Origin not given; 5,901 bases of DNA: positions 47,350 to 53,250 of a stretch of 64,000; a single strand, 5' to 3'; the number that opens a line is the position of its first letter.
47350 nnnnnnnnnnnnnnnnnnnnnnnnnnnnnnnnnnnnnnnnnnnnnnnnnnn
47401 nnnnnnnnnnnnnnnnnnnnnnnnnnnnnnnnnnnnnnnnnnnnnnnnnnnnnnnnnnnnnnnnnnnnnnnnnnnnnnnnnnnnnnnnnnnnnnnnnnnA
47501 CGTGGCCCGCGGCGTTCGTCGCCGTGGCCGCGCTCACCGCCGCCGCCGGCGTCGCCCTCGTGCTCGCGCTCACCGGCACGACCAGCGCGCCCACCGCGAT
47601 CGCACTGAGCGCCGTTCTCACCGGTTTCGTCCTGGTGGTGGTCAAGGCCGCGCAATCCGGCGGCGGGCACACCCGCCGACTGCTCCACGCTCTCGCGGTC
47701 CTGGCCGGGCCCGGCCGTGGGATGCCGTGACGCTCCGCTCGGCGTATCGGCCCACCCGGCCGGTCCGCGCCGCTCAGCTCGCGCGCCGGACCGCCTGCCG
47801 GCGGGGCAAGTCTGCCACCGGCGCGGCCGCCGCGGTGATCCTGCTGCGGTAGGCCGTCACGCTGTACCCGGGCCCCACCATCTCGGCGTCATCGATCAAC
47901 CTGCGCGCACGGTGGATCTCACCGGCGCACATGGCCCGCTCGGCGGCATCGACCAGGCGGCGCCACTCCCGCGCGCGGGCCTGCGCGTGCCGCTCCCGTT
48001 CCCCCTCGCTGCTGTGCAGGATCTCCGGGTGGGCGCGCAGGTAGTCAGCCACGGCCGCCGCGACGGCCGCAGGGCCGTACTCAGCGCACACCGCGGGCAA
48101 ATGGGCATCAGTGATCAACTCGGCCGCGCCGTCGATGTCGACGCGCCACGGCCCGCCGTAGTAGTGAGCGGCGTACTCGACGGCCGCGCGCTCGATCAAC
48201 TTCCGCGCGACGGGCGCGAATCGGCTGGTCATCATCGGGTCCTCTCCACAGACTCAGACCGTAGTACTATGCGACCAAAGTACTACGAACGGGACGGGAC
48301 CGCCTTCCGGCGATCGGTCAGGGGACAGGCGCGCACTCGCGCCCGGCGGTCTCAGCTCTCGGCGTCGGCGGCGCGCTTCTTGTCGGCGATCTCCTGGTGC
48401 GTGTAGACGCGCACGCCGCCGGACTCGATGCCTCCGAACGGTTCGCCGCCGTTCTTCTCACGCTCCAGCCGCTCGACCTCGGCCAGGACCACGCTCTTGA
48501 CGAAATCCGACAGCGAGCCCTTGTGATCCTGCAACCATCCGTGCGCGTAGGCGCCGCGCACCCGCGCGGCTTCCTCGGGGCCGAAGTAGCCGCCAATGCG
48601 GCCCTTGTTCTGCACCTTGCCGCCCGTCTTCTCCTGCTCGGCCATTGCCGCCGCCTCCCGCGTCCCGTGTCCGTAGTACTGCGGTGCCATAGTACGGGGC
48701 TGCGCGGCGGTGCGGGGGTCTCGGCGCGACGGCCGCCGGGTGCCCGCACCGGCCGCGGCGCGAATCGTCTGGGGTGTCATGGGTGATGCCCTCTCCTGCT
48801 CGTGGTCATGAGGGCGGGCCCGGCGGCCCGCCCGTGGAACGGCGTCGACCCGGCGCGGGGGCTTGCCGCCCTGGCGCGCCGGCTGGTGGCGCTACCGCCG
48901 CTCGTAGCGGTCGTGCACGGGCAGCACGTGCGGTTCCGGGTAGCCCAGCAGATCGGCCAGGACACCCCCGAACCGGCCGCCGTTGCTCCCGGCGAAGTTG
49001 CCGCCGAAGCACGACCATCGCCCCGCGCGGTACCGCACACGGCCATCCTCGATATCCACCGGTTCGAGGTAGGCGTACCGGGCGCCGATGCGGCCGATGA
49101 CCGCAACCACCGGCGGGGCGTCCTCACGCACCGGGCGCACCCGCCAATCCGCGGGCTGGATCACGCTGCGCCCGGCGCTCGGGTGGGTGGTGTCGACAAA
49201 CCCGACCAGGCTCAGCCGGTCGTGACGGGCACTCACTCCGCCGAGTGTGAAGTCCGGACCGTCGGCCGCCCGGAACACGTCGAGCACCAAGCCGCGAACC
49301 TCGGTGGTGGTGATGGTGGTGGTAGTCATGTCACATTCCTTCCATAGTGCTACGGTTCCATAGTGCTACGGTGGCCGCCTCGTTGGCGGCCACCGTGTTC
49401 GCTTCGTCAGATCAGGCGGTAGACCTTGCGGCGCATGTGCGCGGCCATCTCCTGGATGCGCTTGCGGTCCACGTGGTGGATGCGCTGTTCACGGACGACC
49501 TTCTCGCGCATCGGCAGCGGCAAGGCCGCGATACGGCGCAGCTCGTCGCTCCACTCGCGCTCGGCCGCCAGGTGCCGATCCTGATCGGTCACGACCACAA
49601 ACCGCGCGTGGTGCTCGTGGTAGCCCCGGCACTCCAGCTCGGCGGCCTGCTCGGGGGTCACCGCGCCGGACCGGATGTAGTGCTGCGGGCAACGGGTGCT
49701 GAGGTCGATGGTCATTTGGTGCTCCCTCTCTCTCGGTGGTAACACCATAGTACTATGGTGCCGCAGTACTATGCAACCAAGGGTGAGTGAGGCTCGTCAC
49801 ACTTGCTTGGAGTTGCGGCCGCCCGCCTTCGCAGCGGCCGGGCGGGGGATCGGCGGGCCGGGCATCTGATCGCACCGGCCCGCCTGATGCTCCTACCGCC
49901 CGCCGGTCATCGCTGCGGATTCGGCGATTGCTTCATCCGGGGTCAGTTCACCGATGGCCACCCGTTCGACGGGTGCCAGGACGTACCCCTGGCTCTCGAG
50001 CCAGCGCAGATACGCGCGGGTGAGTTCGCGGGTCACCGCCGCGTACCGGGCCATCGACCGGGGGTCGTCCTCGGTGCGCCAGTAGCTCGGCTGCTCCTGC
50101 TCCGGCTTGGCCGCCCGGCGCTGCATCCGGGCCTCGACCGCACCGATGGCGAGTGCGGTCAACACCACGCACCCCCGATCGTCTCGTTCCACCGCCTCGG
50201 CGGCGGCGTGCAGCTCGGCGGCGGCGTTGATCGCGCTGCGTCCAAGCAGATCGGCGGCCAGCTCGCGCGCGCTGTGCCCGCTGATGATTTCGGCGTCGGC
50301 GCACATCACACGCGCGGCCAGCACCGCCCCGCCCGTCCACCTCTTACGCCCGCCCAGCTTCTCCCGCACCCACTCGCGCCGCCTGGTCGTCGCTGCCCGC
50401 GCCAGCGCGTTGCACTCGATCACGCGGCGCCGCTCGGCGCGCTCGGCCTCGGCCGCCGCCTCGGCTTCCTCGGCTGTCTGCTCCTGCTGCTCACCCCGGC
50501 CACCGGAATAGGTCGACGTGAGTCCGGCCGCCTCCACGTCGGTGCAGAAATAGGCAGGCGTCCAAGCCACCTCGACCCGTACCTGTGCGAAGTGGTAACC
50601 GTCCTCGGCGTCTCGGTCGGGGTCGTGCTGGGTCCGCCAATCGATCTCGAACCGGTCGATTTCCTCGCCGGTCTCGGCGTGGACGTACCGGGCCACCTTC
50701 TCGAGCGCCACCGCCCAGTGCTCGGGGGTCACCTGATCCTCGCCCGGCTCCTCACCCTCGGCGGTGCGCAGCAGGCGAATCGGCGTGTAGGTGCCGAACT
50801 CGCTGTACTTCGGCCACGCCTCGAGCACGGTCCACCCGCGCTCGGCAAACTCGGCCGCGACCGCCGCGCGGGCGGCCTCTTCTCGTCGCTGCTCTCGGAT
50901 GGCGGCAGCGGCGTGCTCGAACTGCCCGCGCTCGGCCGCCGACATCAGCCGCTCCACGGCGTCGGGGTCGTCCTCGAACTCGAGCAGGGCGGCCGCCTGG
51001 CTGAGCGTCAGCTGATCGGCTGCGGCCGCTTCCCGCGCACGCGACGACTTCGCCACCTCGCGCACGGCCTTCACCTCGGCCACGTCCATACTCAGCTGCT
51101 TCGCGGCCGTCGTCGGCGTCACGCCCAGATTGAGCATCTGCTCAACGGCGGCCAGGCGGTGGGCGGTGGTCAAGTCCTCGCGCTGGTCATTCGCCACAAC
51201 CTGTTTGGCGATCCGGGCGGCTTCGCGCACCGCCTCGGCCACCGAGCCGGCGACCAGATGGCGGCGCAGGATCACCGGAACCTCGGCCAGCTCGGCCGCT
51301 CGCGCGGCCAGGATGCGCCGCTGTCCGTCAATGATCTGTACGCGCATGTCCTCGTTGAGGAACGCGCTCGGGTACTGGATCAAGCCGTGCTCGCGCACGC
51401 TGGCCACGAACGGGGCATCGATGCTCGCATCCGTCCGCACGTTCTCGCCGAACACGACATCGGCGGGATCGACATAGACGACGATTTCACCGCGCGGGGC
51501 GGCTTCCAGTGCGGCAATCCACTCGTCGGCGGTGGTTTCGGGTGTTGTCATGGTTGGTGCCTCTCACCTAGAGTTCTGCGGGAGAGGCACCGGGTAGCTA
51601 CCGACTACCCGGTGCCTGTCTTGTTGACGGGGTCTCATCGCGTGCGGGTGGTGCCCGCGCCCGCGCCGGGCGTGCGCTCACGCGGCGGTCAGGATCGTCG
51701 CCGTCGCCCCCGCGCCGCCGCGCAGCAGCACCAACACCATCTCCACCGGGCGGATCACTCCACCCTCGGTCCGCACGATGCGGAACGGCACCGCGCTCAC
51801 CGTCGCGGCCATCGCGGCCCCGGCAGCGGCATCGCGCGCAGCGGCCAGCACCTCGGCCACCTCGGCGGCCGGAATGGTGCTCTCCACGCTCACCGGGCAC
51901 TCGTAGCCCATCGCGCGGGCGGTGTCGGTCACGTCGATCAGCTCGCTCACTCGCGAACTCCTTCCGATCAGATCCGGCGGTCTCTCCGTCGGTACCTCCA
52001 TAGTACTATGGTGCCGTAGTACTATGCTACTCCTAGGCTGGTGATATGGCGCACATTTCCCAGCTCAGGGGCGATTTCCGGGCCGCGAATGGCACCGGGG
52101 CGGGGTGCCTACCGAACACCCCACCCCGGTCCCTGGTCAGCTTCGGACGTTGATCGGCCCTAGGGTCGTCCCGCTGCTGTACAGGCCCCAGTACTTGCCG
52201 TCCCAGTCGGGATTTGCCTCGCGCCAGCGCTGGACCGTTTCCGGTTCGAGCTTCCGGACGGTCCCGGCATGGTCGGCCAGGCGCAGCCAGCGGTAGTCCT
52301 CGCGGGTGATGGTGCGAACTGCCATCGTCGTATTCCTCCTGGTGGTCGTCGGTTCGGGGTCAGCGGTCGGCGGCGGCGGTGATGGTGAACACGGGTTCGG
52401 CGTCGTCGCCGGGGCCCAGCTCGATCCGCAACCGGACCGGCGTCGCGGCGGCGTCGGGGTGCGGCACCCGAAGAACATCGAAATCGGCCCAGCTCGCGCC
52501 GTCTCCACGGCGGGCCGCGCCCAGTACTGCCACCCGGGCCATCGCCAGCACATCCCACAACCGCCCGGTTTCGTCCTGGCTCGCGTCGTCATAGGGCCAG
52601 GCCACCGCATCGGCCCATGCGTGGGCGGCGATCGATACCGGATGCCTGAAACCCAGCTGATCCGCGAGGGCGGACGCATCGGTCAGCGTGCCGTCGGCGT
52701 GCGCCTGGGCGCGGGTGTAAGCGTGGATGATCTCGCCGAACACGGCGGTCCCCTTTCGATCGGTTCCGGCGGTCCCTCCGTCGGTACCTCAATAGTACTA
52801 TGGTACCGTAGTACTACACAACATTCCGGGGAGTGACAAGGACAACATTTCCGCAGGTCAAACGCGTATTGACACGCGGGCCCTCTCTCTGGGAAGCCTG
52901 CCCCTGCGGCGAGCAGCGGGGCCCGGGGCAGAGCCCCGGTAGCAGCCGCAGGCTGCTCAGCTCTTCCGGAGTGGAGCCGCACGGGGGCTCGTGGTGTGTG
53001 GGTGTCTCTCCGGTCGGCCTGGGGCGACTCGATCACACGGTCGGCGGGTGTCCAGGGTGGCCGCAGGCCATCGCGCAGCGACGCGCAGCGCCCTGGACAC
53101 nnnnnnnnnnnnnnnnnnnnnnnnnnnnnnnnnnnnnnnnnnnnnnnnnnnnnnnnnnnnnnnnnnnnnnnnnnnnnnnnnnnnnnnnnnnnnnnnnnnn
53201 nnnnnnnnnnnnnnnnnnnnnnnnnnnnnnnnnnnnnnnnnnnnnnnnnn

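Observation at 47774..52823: Six promoters share a tandem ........-palindrome operator: a kor-like regulon including a large ParB/KorB-like protein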

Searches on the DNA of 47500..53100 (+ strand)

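Call 4: search_dna_similar(query=window:47500-53100:+, collection=plasmids, mode=near, max_rows=20)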
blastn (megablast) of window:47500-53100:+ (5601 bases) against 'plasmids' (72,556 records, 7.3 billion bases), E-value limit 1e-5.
No match.

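Call 5: search_dna_similar(query=window:47500-53100:+, collection=phages, mode=near, max_rows=20)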
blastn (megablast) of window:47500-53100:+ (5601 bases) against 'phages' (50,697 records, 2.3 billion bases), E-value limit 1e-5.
No match.

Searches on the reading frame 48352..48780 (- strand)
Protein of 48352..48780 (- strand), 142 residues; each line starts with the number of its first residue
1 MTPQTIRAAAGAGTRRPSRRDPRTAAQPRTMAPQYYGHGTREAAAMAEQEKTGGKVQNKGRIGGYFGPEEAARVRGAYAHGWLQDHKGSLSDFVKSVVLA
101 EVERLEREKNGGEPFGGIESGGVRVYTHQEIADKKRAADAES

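Call 67: search_protein_families(library=phrogs, max_evalue=0.001, proteins=[window:48352-48780:-])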
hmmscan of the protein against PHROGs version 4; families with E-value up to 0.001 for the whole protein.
window:48352-48780:- (142 aa): 0 families

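Call 74: predict_structure(alignment_id=A3)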
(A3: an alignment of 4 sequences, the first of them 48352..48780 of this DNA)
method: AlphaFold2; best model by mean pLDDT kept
length: 142 residues; sequences in the alignment: 4
mean_pLDDT: 55.4   pTM: 0.24
mean pLDDT of the five models: 55.4, 47.7, 46.9, 46.3, 46.0
residues with pLDDT >= 90: 0; 70-90: 34; 50-70: 41; < 50: 67
segments of 3 or more residues with pLDDT < 50: 4-21, 23-32, 34-66, 81-83
pLDDT, mean of each block of 10 residues (from residue 1): 46 42 47 38 41 41 51 59 53 73 76 66 64 76 61
secondary structure, 60 per line:
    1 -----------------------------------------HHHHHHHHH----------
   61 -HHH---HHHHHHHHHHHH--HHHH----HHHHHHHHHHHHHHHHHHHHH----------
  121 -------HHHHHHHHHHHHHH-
elements in order: H42-50 H68-79 H82-85 H90-110 H128-141
